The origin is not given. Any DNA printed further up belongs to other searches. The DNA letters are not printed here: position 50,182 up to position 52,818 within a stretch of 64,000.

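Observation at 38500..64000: Gram-positive polysaccharide-utilization locus built mostly from unassigned protein families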

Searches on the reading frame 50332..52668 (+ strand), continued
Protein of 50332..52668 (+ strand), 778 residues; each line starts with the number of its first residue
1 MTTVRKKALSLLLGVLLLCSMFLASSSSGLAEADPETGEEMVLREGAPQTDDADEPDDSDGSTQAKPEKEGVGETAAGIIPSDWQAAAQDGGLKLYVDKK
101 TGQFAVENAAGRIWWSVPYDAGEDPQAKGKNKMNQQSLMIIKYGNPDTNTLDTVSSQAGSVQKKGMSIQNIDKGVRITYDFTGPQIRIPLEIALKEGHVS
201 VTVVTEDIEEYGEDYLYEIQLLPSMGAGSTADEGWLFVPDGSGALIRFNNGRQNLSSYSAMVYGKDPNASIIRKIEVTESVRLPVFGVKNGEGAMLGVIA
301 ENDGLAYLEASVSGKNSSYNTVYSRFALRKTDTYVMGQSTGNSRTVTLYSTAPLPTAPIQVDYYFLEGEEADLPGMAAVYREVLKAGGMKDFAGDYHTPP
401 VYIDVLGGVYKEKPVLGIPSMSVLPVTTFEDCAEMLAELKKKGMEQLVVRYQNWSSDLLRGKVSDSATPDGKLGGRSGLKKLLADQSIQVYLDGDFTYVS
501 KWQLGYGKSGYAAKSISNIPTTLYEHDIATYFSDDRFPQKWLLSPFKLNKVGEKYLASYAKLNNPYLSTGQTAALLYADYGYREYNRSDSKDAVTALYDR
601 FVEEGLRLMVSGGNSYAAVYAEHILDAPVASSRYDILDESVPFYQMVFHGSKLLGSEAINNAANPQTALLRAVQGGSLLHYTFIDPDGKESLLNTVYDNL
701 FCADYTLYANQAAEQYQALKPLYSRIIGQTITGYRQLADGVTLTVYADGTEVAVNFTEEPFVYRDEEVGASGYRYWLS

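Call 69: search_solved_structures(query=A2, max_evalue=10, show_alignments=3)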
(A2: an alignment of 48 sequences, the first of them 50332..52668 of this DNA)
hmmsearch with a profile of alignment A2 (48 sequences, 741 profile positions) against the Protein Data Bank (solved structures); distinct sequences matched with E-value up to 10: 21.
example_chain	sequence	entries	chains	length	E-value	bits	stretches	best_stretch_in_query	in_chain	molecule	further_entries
8rzk_A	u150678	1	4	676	3.9e-08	35.1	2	47-84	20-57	Conserved hypothetical periplasmic protein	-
8rzg_A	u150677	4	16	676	3.9e-08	35.1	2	47-84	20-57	Conserved hypothetical periplasmic protein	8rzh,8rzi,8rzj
5opq_A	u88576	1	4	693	4e-08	35.1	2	47-84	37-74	3,6-anhydro-D-galactosidase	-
5wzn_A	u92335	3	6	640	9e-08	33.9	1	320-450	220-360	Alpha-N-acetylgalactosaminidase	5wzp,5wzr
5wzq_A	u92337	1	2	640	2.6e-07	32.4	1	320-450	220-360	Alpha-N-acetylgalactosaminidase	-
2wc7_A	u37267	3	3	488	0.49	11.6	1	423-475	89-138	ALPHA AMYLASE, CATALYTIC REGION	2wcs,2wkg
7df1_A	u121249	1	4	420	1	10.6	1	425-483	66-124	4F2 cell-surface antigen heavy chain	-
2dh2_A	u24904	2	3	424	1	10.6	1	425-483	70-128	4F2 cell-surface antigen heavy chain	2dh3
8g0m_A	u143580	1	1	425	1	10.6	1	425-483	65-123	4F2 cell-surface antigen heavy chain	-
6s8v_B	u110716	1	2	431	1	10.5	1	425-483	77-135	4F2 cell-surface antigen heavy chain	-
8x0w_A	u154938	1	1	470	1.2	10.3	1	425-483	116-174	Amino acid transporter heavy chain SLC3A2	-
7b00_B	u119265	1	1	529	1.4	10.1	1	425-483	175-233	Isoform 2 of 4F2 cell-surface antigen heavy chain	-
8a6l_A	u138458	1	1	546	1.5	10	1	425-483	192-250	4F2hc cell-surface antigen heavy chain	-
8wns_A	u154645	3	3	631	1.7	9.8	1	425-483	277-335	Amino acid transporter heavy chain SLC3A2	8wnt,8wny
5t87_E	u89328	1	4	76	1.8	9.8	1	40-82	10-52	CdiA toxin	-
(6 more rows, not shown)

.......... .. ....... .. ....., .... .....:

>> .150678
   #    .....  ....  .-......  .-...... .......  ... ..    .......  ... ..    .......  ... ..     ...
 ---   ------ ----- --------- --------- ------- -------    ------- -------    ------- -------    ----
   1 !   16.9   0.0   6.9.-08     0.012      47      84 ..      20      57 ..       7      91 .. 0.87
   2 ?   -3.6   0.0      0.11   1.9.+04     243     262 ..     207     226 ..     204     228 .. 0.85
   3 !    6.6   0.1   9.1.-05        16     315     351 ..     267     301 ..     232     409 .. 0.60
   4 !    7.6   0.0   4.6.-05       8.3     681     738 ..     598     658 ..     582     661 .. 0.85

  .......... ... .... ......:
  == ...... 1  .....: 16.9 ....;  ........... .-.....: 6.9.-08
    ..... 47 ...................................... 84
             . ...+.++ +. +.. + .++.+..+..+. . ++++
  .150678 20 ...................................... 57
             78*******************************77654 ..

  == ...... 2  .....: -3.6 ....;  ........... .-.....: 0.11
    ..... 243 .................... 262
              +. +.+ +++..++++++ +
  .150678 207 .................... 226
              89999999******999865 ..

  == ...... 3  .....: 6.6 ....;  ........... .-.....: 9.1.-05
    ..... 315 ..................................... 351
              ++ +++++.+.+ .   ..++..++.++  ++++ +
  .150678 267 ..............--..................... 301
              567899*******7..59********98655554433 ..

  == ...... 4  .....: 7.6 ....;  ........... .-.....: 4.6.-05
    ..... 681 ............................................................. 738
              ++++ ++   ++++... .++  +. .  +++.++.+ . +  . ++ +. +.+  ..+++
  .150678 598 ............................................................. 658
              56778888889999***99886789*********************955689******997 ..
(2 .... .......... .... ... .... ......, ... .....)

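Call 85: search_protein_families(library=pfam, proteins=[L034:18781-20328:+, L014:18781-20739:+, L036:13076-14167:+, L081:14844-20309:+, L090:17106-18140:+, L038:20042-22051:+, L041:13658-16471:+, L071:15748-18510:+, L063:15374-16930:+, L042:16492-17814:-], max_evalue=0.001)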
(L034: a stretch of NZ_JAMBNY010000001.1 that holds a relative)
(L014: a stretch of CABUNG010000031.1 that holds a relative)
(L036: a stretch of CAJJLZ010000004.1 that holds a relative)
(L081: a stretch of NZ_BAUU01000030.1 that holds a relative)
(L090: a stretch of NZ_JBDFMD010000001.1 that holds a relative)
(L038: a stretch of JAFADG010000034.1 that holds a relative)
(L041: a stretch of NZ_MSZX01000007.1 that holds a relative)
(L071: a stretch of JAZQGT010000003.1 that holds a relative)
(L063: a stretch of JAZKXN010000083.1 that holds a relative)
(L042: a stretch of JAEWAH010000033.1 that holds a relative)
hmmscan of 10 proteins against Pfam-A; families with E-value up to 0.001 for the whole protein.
L034:18781-20328:+ (516 aa): 3 families
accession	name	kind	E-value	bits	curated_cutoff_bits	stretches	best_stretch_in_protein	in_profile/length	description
PF00251.26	Glyco_hydro_32N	-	1e-104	350.8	22.1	1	59-357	1-307/307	Glycosyl hydrolases family 32 N-terminal domain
PF08244.19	Glyco_hydro_32C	-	4.1e-31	108.6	21.9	1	360-511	1-158/158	Glycosyl hydrolases family 32 C terminal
PF04616.20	Glyco_hydro_43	-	1.1e-05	25.4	32.2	0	193-239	11-56/288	Glycosyl hydrolases family 43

L014:18781-20739:+ (653 aa): 1 family
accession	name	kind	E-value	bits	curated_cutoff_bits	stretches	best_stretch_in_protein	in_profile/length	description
PF16126.11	DUF4838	-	1.4e-40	139.9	26.6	1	236-576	7-324/325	Domain of unknown function (DUF4838)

L036:13076-14167:+ (364 aa): 0 families

L081:14844-20309:+ (1822 aa): 5 families
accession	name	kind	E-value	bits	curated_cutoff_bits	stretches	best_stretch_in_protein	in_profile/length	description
PF04616.20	Glyco_hydro_43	-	4.1e-77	259.8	32.2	2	1092-1410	1-287/288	Glycosyl hydrolases family 43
PF02018.23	CBM_4_9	-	2.1e-50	171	25.9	2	416-539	3-129/136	Carbohydrate binding domain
PF17851.8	GH43_C2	-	1.4e-39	136.4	22.7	1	743-932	3-203/203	Beta xylosidase C-terminal Concanavalin A-like domain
PF03422.21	CBM_6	-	1e-30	107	28.9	1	1434-1562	1-124/125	Carbohydrate binding module (family 6)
PF01391.23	Collagen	-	5e-08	33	27.2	1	1718-1774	1-57/60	Collagen triple helix repeat (20 copies)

L090:17106-18140:+ (345 aa): 1 family
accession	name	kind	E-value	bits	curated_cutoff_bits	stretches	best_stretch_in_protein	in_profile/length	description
PF00331.26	Glyco_hydro_10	-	9.2e-106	354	22.1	1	19-339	2-308/311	Glycosyl hydrolase family 10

L038:20042-22051:+ (670 aa): 1 family
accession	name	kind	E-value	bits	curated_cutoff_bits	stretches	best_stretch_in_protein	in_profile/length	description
PF00128.31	Alpha-amylase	-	1.3e-17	64.6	22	2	315-380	23-89/446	Alpha amylase, catalytic domain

L041:13658-16471:+ (938 aa): 5 families
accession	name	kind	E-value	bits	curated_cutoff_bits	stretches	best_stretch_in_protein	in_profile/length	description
PF18438.7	Glyco_hydro_38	-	3.9e-41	140.1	28.4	1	413-522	2-110/111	Glycosyl hydrolases family 38 C-terminal domain 1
PF01074.27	Glyco_hydro_38N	-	1.7e-33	116.6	25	1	15-280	1-257/270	Glycosyl hydrolases family 38 N-terminal domain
PF09261.16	Alpha-mann_mid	-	3.4e-15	56.3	31.1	1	306-397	5-95/96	Alpha mannosidase middle domain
PF07748.19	Glyco_hydro_38C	-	8.9e-14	52.7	25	1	544-770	2-200/206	Glycosyl hydrolases family 38 C-terminal domain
PF17677.7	Glyco_hydro38C2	-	6.1e-13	49.1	22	1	854-926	2-72/72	Glycosyl hydrolases family 38 C-terminal beta sandwich domain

L071:15748-18510:+ (921 aa): 0 families

L063:15374-16930:+ (519 aa): 2 families
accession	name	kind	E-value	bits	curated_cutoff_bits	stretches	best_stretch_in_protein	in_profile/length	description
PF16349.10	DUF4978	-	1.6e-08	34.8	29.3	1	261-425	2-169/172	Domain of unknown function (DUF4978)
PF02449.21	Glyco_hydro_42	-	0.00083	19.2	21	0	96-227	11-138/376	Beta-galactosidase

L042:16492-17814:- (441 aa): 2 families
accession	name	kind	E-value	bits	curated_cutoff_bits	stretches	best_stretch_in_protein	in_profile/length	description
PF02837.24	Glyco_hydro_2_N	-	3.4e-07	30.8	28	1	337-410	60-135/169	Glycosyl hydrolases family 2, sugar binding domain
PF17132.9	Glyco_hydro_106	-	0.00016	20.8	29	1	22-73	687-739/743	alpha-L-rhamnosidase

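Call 103: search_protein_families(library=pfam, proteins=[window:50332-52668:+], max_evalue=10)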
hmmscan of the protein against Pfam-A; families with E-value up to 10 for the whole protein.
window:50332-52668:+ (778 aa): 1 family
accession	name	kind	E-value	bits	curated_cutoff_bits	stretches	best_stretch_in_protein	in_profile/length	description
PF18952.6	DUF5696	-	3.7e-163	544.7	25.6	1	168-773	4-612/612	Family of unknown function (DUF5696)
